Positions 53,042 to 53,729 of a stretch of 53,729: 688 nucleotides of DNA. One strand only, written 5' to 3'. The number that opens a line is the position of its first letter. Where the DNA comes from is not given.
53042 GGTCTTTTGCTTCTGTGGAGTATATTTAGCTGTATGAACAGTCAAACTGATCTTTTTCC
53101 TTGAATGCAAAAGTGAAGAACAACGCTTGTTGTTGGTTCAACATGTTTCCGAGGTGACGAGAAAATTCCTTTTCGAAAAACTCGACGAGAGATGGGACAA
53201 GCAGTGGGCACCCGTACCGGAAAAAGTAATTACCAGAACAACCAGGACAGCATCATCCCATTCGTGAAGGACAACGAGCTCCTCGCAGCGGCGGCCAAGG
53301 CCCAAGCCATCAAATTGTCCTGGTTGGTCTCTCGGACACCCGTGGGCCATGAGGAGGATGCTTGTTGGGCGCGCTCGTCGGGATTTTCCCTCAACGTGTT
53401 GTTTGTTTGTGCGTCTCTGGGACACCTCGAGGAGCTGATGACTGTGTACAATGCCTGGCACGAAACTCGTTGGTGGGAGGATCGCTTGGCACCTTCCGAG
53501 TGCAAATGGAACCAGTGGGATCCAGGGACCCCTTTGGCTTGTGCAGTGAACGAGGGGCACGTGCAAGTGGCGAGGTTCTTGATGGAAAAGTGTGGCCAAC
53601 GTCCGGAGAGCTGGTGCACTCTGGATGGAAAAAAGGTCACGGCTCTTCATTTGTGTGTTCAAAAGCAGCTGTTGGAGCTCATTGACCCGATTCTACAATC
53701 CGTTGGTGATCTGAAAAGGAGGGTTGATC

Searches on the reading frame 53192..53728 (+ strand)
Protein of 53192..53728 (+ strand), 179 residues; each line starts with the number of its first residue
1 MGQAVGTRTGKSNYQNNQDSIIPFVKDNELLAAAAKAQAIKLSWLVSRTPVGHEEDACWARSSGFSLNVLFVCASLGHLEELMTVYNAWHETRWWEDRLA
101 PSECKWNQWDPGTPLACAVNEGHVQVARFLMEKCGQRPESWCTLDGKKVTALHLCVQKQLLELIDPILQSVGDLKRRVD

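Call 54: find_homologous_proteins(query=window:53192-53728:+, max_evalue=1e-10)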
Query seq(179 aa): 206 candidates shared short words with the query, none scored E <= 1e-10.
